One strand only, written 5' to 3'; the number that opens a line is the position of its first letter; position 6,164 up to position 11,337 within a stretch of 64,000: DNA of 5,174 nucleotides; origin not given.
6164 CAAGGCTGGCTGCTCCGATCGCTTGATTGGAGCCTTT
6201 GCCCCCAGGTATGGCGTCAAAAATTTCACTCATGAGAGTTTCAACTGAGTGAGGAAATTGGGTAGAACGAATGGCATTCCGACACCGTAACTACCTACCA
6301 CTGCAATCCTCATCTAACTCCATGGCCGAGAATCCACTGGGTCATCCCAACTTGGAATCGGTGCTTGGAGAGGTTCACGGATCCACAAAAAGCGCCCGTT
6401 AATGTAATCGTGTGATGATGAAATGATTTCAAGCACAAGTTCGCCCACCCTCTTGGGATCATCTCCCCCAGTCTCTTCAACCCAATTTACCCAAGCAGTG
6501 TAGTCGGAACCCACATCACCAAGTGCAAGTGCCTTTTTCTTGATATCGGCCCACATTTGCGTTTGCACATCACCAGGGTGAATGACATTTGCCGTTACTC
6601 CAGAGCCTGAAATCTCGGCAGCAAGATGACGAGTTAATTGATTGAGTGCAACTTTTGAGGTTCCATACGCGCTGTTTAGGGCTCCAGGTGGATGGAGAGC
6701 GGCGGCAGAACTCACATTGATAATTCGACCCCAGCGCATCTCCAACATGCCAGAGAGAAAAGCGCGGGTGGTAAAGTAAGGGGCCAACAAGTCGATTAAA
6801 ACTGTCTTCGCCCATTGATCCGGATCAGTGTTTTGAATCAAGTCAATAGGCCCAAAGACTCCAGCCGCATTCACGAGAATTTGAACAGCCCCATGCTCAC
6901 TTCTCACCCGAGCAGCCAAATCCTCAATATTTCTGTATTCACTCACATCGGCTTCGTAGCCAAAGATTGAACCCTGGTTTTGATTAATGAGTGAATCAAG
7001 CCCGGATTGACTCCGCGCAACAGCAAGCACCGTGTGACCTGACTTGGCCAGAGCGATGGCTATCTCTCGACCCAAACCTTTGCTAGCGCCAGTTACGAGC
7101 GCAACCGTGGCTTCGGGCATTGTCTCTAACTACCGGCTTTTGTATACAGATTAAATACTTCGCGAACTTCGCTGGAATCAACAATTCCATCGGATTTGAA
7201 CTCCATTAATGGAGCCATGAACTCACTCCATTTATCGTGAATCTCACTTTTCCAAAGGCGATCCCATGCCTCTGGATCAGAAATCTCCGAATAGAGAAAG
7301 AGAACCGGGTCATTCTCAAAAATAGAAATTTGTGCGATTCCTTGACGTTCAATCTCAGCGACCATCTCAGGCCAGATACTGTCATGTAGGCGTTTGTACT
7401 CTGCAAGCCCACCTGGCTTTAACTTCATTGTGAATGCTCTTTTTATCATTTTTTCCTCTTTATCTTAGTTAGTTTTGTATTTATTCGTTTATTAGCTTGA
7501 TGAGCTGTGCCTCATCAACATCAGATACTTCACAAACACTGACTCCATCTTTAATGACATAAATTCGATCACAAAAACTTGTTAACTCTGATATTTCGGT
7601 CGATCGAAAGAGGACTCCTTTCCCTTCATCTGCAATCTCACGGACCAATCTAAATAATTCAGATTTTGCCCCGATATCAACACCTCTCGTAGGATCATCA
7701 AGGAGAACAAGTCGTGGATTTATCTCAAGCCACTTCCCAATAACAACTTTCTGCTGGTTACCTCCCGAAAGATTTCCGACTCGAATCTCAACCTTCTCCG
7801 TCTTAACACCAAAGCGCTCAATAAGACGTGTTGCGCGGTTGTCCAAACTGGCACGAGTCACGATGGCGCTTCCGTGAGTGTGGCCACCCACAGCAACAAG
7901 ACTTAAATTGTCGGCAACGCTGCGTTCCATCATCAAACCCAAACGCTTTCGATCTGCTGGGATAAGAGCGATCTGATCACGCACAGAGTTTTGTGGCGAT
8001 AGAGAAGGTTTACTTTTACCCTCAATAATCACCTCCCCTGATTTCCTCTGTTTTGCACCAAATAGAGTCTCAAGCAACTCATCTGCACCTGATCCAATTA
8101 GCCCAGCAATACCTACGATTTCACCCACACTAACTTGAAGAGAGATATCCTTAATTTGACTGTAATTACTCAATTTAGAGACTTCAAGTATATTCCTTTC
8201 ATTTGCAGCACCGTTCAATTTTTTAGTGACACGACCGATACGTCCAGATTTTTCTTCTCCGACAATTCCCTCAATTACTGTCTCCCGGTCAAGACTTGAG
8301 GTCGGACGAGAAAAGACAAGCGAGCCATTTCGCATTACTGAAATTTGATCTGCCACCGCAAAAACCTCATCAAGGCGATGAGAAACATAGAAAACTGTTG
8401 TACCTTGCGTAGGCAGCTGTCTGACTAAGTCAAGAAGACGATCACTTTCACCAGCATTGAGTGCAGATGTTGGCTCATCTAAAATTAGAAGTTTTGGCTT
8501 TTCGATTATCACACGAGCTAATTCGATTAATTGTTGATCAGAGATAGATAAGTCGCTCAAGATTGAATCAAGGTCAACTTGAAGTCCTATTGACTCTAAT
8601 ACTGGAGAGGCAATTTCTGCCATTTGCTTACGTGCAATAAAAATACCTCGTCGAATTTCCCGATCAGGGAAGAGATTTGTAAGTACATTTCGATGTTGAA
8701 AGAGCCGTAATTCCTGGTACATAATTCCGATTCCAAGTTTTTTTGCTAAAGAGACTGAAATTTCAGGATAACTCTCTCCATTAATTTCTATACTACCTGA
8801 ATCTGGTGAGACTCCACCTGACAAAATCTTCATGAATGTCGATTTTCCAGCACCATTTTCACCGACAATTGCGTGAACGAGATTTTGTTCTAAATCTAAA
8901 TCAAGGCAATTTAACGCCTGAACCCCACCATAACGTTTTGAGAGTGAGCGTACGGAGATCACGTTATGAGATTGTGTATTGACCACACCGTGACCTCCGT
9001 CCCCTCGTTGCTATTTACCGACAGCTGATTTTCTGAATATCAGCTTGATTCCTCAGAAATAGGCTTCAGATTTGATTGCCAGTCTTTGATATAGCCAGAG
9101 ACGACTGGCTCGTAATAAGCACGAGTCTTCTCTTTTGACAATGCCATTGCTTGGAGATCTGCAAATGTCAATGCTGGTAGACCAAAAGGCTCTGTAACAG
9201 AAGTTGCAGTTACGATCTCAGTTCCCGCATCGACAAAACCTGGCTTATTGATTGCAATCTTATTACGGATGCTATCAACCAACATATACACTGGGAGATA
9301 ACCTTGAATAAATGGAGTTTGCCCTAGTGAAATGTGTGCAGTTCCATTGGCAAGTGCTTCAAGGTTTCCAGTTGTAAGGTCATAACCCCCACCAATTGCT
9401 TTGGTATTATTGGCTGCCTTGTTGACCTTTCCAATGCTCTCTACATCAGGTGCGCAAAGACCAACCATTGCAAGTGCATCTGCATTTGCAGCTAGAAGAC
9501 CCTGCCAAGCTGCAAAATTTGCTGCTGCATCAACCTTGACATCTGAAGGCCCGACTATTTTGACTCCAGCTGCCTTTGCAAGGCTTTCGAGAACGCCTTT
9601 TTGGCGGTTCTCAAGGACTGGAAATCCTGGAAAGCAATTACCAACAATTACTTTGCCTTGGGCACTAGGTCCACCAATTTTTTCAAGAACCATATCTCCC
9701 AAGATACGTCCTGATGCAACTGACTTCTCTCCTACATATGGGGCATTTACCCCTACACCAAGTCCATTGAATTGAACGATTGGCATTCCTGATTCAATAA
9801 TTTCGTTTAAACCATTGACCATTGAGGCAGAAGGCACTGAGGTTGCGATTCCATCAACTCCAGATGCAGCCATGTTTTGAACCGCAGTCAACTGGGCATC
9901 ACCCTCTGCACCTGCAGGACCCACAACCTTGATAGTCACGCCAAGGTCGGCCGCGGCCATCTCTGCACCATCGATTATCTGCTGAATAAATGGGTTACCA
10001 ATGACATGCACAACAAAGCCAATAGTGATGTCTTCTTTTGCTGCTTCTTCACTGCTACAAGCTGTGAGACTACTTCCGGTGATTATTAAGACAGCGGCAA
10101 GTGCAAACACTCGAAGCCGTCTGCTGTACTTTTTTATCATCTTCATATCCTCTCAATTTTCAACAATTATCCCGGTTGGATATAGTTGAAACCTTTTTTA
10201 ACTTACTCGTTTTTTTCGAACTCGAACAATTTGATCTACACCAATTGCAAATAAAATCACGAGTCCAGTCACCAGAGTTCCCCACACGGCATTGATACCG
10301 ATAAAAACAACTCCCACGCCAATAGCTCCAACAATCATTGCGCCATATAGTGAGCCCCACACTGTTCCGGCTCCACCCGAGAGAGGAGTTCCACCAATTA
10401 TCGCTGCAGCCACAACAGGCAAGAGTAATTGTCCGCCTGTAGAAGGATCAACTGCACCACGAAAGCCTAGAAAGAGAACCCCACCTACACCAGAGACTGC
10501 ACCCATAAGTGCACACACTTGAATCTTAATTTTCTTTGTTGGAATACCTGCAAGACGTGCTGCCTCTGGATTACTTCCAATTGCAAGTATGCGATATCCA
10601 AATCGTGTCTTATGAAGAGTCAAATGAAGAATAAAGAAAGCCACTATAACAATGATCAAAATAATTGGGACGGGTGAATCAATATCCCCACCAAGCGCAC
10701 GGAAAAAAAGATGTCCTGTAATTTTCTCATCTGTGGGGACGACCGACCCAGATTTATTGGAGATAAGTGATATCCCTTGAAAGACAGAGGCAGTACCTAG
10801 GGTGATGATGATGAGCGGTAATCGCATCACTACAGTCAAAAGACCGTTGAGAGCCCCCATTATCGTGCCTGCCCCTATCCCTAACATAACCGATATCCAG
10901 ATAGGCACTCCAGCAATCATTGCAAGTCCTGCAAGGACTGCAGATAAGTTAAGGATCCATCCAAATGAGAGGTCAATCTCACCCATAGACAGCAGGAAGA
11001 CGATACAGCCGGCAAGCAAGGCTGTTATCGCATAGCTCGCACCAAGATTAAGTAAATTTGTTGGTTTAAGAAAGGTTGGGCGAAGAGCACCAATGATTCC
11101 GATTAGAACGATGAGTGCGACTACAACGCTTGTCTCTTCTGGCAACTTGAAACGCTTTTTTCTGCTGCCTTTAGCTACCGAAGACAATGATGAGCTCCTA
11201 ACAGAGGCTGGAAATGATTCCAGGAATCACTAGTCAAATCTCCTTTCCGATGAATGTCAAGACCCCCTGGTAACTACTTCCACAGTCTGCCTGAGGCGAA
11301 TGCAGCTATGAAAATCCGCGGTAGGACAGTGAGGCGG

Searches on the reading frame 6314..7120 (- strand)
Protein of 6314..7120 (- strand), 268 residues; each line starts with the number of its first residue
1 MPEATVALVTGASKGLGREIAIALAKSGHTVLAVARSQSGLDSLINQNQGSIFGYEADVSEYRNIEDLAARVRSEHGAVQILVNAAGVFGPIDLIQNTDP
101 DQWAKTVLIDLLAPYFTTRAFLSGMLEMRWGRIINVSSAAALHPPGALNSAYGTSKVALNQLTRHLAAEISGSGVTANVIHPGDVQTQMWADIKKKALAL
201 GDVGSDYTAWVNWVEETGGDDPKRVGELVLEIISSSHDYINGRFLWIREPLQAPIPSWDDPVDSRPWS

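Call 25: search_protein_families(library=pfam, proteins=[window:6314-7120:-])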
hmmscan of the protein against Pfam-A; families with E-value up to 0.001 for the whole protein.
window:6314-7120:- (268 aa): 5 families
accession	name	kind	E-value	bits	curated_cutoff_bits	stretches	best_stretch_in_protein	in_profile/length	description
PF00106.31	adh_short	-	1e-47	162.6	26.6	1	6-196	2-193/195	short chain dehydrogenase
PF13561.12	adh_short_C2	-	6.9e-35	121.2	27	1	11-244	1-228/236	Enoyl-(Acyl carrier protein) reductase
PF08659.16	KR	-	1.2e-08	35.5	22.6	1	7-165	3-162/180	KR domain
PF01370.27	Epimerase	-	8.1e-06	25.9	20.9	1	7-170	1-160/240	NAD dependent epimerase/dehydratase family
PF13460.12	NAD_binding_10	-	0.0005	20.4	27.2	1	11-183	1-144/184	NAD(P)H-binding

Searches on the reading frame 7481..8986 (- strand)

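Call 25: search_protein_families(library=pfam, proteins=[window:7481-8986:-])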
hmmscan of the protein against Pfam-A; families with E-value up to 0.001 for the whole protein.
window:7481-8986:- (501 aa): 2 families
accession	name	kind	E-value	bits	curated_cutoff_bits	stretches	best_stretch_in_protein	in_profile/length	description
PF00005.33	ABC_tran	-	7.4e-48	163.1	25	2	26-174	2-137/137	ABC transporter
PF13304.12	AAA_21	-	2.1e-10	41.6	27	1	37-81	1-62/304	AAA domain, putative AbiEii toxin, Type IV TA system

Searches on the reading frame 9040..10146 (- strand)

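Call 25: search_protein_families(library=pfam, proteins=[window:9040-10146:-])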
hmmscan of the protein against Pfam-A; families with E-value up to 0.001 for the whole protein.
window:9040-10146:- (368 aa): 3 families
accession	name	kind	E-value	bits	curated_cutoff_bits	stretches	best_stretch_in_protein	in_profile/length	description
PF13407.12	Peripla_BP_4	-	2.8e-38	132.4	35.1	1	42-296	1-257/258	Periplasmic binding protein domain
PF13458.12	Peripla_BP_6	-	1.2e-05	25.6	31.7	0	51-131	145-227/343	Periplasmic binding protein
PF00532.27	Peripla_BP_1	-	0.00014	21.9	22.2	1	41-126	3-87/281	Periplasmic binding proteins and sugar binding domain of LacI family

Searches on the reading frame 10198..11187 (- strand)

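Call 25: search_protein_families(library=pfam, proteins=[window:10198-11187:-])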
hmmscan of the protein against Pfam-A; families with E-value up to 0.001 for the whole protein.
window:10198-11187:- (329 aa): 1 family
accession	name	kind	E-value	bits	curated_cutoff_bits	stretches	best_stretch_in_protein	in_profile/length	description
PF02653.21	BPD_transp_2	-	5.8e-36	124.5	26.8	1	44-314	4-268/269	Branched-chain amino acid transport system / permease component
